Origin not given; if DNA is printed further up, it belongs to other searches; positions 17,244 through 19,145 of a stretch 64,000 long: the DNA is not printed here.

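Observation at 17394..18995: Cas4-like Fe-S nuclease fused to a winged-HTH, with no CRISPR array or other cas genes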

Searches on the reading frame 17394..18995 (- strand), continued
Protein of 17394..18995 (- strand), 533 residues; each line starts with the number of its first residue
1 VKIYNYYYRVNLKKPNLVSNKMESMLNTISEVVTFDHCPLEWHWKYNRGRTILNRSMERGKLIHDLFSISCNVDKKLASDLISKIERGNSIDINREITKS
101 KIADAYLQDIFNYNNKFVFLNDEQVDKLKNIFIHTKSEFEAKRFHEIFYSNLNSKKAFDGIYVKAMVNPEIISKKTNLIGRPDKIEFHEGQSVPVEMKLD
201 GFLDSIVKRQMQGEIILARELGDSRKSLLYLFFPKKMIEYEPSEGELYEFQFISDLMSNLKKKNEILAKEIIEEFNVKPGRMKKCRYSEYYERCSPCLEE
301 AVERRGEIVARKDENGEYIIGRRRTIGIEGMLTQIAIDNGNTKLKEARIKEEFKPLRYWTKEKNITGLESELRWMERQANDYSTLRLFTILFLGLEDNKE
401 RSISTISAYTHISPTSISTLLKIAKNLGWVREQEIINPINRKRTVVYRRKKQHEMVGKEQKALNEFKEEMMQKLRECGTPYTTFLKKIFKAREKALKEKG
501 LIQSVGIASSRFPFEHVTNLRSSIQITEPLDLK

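Call 40: search_solved_structures(query=A2, max_evalue=10, show_alignments=3)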
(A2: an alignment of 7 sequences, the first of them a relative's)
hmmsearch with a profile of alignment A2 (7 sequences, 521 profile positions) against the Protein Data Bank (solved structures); distinct sequences matched with E-value up to 10: 2.
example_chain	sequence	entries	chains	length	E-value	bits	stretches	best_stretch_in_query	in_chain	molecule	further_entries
4r5q_A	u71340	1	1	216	0.0089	17.9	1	160-202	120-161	CRISPR-associated exonuclease, Cas4 family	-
3bja_A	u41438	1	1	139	0.057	15.3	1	379-454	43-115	Transcriptional regulator, MarR family, putative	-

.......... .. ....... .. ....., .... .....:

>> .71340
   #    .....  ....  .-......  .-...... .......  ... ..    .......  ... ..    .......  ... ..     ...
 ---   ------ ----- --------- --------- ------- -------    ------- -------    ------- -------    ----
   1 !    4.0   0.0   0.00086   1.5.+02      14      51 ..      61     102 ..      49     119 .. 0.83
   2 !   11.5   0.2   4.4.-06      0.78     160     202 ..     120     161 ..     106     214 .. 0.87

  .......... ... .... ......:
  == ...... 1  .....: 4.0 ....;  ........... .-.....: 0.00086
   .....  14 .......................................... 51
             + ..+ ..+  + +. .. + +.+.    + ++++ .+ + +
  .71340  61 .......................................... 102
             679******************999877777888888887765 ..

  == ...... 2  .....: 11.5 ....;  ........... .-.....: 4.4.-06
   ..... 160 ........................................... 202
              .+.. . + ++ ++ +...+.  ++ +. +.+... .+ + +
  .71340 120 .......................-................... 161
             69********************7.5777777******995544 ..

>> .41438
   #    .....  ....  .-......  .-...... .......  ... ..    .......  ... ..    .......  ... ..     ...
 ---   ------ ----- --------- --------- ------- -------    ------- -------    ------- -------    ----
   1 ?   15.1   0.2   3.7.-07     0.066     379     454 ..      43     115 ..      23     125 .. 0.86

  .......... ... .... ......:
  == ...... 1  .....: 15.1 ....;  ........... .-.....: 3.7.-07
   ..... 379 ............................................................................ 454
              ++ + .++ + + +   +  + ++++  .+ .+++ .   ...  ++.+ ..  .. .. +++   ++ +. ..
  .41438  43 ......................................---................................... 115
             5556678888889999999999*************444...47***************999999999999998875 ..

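Call 41: search_protein_families(library=pfam, alignment_id=A2, max_evalue=0.1)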
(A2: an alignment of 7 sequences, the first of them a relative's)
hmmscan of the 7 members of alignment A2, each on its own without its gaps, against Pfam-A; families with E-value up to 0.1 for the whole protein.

A. member 1, P0001 (512 aa): 5 families
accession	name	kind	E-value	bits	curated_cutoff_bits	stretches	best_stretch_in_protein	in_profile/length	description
PF12705.13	PDDEXK_1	-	6.4e-07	30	22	1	8-273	4-246/247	PD-(D/E)XK nuclease superfamily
PF09645.16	F-112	-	0.00031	21.3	25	0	366-440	8-83/110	F-112 protein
PF12802.13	MarR_2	-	0.0015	19.1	27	1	370-412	12-53/61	MarR family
PF11014.13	DUF2852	-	0.021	15.4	22.5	1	419-474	53-106/116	Protein of unknown function (DUF2852)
PF01022.26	HTH_5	-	0.061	13.6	22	0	374-409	11-45/47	Bacterial regulatory protein, arsR family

B. families by the number of members that match (of 7 scanned): 10 families
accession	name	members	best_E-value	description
PF12705.13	PDDEXK_1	5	6.4e-07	PD-(D/E)XK nuclease superfamily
PF01930.23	Cas_Cas4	2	0.0018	Domain of unknown function DUF83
PF09645.16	F-112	1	0.00031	F-112 protein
PF12802.13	MarR_2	1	0.0015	MarR family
PF11014.13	DUF2852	1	0.021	Protein of unknown function (DUF2852)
PF12940.12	RAG1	1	0.027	Recombination-activation protein 1 (RAG1), recombinase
PF21100.3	MCM_C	1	0.035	MCM protein C-terminal winged helix-turn-helix domain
PF01022.26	HTH_5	1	0.061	Bacterial regulatory protein, arsR family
PF24409.1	wHTH-PRTase_assc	1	0.07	wHTH-PRTase associated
PF13542.12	HTH_Tnp_ISL3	1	0.083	Helix-turn-helix domain of transposase family ISL3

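Call 46: predict_structure(alignment_id=A4)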
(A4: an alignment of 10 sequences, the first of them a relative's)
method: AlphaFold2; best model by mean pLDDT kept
length: 512 residues; sequences in the alignment: 10
mean_pLDDT: 73.6   pTM: 0.52
mean pLDDT of the five models: 73.6, 70.2, 62.1, 61.3, 58.0
residues with pLDDT >= 90: 118; 70-90: 231; 50-70: 71; < 50: 92
segments of 3 or more residues with pLDDT < 50: 16-30, 254-293, 295-299, 483-512
pLDDT, mean of each block of 10 residues (from residue 1): 62 56 42 74 91 93 86 90 91 81 92 94 88 89 87 80 84 81 76 79 68 83 88 76 58 45 33 38 46 45 69 72 68 82 82 66 90 85 84 87 94 76 88 91 94 89 82 71 38 31 31 31
secondary structure, 60 per line:
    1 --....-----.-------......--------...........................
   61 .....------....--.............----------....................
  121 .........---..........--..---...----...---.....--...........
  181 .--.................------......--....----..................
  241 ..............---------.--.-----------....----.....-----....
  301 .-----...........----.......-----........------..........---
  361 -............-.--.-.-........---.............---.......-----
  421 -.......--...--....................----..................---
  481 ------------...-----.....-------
elements in order: H3-6 H20-25 H34-65 H72-75 H78-90 H101-129 H133-142 E150-152 E157-159 E163-167 E170-178 H184-200 E207-212 E215-218 H223-254 H279-282 E287-291 E297-301 H307-317 H322-328 H335-341 H348-357 H363-373 H382-389 H393-405 E409-415 E422-428 H436-455 H460-477 H501-505

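Call 49: fold_search(model_id=the predicted structure, library=pdb)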
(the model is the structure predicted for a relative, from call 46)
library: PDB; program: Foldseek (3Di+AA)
matches with E <= 10: 630; with E <= 0.001: 0
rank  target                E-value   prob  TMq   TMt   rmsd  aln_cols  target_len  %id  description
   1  9iab_A                5.9e-03  0.98  0.22  0.34  11.8       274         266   12  Structure of the Argonaute-associated Cas4 family protein 1 (ACE1) from Chroococcidiopsis thermalis (CtACE1) (released 2025-04-23)
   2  9iac_A                8.8e-03  0.97  0.22  0.35  11.9       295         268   12  Structure of the Argonaute-associated Cas4 family protein 1 (ACE1) from Microcystis aeruginosa (MaACE1) (released 2025-04-23)
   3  5zyt_A                1.7e-02  0.95  0.16  0.30  13.7       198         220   11  Crystal structure of human MGME1 with 3' overhang double strand DNA3 (released 2018-09-19)
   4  5eaw_A                2.6e-02  0.99  0.25  0.14   8.3       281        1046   12  Crystal structure of Dna2 nuclease-helicase (released 2015-11-18)
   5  7z1l_O                2.8e-02  0.15  0.10  0.09  26.3       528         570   11  Structure of yeast RNA Polymerase III Pre-Termination Complex (PTC) (released 2022-08-31)
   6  5zyv_A                2.9e-02  0.94  0.15  0.32  11.0       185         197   12  Crystal structure of human MGME1 with single strand DNA2 and Ca2+ (released 2018-09-19)
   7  7z1o_O                3.0e-02  0.13  0.11  0.10  30.1       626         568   10  Structure of yeast RNA Polymerase III PTC + NTPs (released 2022-08-31)
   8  8xa9_B                3.2e-02  0.95  0.15  0.31  11.6       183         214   15  Human MGME1 in complex with 5'-overhang DNA (released 2024-03-20)
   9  6cmv_B                3.4e-02  0.99  0.12  0.47  16.4       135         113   16  Crystal structure of Archaeal Biofilm Regulator (AbfR2) from Sulfolobus acidocaldarius (released 2018-11-14)
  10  5zyt_C                3.4e-02  0.94  0.15  0.30   9.5       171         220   13  Crystal structure of human MGME1 with 3' overhang double strand DNA3 (released 2018-09-19)
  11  8d3q_J                4.1e-02  1.00  0.17  0.42  14.6       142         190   15  Type I-C Cas4-Cas1-Cas2 complex bound to a PAM/NoPAM prespacer (released 2022-11-02)
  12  1sfx_A                4.3e-02  0.99  0.13  0.52  10.6       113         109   17  X-ray crystal structure of putative HTH transcription regulator from Archaeoglobus fulgidus (released 2004-08-03)
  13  6f40_O                4.3e-02  0.12  0.11  0.11  29.8       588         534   11  RNA Polymerase III open complex (released 2018-01-17)
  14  1sfx_B                5.8e-02  0.99  0.13  0.52  10.2       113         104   17  X-ray crystal structure of putative HTH transcription regulator from Archaeoglobus fulgidus (released 2004-08-03)
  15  4yif_B                5.8e-02  0.93  0.14  0.41  14.7       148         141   12  Crystal structure of Rv0880 (released 2015-06-10)
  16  4r5q                  6.1e-02  0.98  0.15  0.32   7.1       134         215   17  Crystal structure and nuclease activity of the CRISPR-associated Cas4 protein Pcal_0546 from Pyrobaculum calidifontis co (released 2014-09-17)
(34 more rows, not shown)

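Call 53: find_encoding_contigs(protein=P0010, flank=10000, max_places=3)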
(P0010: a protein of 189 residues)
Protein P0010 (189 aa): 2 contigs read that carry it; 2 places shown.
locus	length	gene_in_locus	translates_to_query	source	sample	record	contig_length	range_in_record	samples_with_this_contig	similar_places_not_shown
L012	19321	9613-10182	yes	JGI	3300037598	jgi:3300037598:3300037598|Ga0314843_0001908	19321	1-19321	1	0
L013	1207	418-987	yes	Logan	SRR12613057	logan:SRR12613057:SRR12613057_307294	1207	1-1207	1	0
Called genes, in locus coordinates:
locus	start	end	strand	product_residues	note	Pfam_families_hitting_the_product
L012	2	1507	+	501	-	?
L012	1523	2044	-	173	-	-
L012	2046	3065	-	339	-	-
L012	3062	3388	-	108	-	-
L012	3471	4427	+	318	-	PF05014:Nuc_deoxyrib_tr (faint)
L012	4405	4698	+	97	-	-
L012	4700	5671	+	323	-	-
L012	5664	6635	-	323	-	PF00795:CN_hydrolase (weak)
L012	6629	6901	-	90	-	-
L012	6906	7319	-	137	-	-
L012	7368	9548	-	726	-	-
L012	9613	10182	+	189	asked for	-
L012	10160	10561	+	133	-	-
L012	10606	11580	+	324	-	PF00297:Ribosomal_L3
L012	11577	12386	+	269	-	PF00573:Ribosomal_L4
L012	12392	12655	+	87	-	PF00276:Ribosomal_L23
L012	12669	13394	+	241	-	PF00181:Ribosomal_L2_N, PF03947:Ribosomal_L2_C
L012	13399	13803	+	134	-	PF00203:Ribosomal_S19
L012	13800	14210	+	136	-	PF00237:Ribosomal_L22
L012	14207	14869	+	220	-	PF07650:KH_2, PF00189:Ribosomal_S3_C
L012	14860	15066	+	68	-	PF00831:Ribosomal_L29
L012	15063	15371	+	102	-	PF01253:SUI1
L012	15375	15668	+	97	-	PF01868:RNase_P-MRP_p29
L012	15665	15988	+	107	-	PF00366:Ribosomal_S17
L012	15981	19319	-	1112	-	?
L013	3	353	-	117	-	?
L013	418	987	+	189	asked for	-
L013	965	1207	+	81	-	?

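Call 54: find_encoding_contigs(protein=P0009, flank=10000, max_places=3)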
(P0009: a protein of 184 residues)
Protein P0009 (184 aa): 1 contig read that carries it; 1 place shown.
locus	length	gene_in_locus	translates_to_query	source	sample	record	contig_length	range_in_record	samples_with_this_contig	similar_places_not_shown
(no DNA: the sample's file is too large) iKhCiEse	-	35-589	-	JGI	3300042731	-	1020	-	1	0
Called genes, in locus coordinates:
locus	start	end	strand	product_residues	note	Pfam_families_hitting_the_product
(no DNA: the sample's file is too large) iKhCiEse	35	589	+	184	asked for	-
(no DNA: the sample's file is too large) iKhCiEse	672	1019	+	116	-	?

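Call 57: search_protein_families(library=pfam, proteins=[L010:7324-9840:-, L012:7368-9548:-, L012:10160-10561:+, L010:11567-12103:-, L008:274-576:+, L008:573-800:+, L007:1410-1823:-, L012:4700-5671:+, L012:2046-3065:-], max_evalue=0.01)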
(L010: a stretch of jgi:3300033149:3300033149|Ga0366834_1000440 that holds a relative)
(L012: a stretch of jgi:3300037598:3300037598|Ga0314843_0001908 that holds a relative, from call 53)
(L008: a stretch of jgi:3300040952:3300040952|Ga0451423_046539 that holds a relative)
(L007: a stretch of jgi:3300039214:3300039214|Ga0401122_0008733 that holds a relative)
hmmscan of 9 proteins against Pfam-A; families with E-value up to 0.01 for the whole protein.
L010:7324-9840:- (838 aa): 1 family
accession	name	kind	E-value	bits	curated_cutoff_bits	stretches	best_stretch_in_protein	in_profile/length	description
PF24583.1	DUF7610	-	0.0026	18.4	27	0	216-282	1-73/79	Domain of unknown function (DUF7610)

L012:7368-9548:- (726 aa): 0 families

L012:10160-10561:+ (133 aa): 2 families
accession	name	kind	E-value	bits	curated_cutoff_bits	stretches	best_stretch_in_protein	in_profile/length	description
PF20128.4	DUF6518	-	0.0048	16.9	25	1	63-131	106-174/204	Family of unknown function (DUF6518)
PF05145.17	AbrB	-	0.0094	15.4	29.2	0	62-131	157-222/314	Transition state regulatory protein AbrB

L010:11567-12103:- (178 aa): 0 families

L008:274-576:+ (100 aa): 0 families

L008:573-800:+ (75 aa): 0 families

L007:1410-1823:- (137 aa): 0 families

L012:4700-5671:+ (323 aa): 0 families

L012:2046-3065:- (339 aa): 1 family
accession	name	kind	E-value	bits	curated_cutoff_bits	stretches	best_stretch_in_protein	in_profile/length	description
PF04055.27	Radical_SAM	-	6.1e-05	23.7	29.5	1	98-190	8-95/166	Radical SAM superfamily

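Call 58: fold_search(model_id=the predicted structure, library=viral)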
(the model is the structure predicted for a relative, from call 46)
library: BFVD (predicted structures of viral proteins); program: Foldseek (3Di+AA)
matches with E <= 10: 826; with E <= 0.001: 2
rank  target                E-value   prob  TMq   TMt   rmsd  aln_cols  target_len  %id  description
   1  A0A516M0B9            1.6e-04  1.00  0.26  0.42   9.1       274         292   14  (no name in the UniProt tables at hand)
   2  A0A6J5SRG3            2.9e-04  1.00  0.23  0.38   7.9       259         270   17  PD-(D/E)XK nuclease superfamily [uncultured Caudovirales phage]
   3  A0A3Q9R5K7            1.1e-03  1.00  0.29  0.50   6.6       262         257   12  (no name in the UniProt tables at hand)
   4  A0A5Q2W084            1.9e-03  1.00  0.28  0.50   6.5       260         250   15  (no name in the UniProt tables at hand)
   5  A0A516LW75            2.3e-03  1.00  0.24  0.44   8.5       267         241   13  (no name in the UniProt tables at hand)
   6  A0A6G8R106            2.8e-03  1.00  0.24  0.35  11.9       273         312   11  Cas4 family exonuclease [Microbacterium phage Arete]
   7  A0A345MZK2            3.1e-03  0.99  0.15  0.26  17.2       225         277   10  (no name in the UniProt tables at hand)
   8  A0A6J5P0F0            3.5e-03  1.00  0.24  0.39   7.8       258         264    8  PD-(D/E)XK nuclease superfamily [uncultured Caudovirales phage]
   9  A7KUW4                3.6e-03  1.00  0.23  0.37   8.9       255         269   14  (no name in the UniProt tables at hand)
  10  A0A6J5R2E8            3.6e-03  0.99  0.18  0.32  15.4       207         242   14  PD-(D/E)XK nuclease superfamily [uncultured Caudovirales phage]
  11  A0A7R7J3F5            3.8e-03  0.99  0.22  0.35   9.4       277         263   11  (no name in the UniProt tables at hand)
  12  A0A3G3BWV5            4.5e-03  1.00  0.24  0.33   8.4       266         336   16  (no name in the UniProt tables at hand)
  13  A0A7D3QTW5            6.3e-03  0.54  0.17  0.08  26.5       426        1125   11  DNA 3'-5' helicase [Fadolivirus FV1/VV64]
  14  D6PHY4                1.1e-02  1.00  0.24  0.49   8.1       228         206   12  (no name in the UniProt tables at hand)
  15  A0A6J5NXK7            1.1e-02  0.98  0.23  0.33   8.6       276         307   12  PD-(D/E)XK nuclease superfamily [uncultured Caudovirales phage]
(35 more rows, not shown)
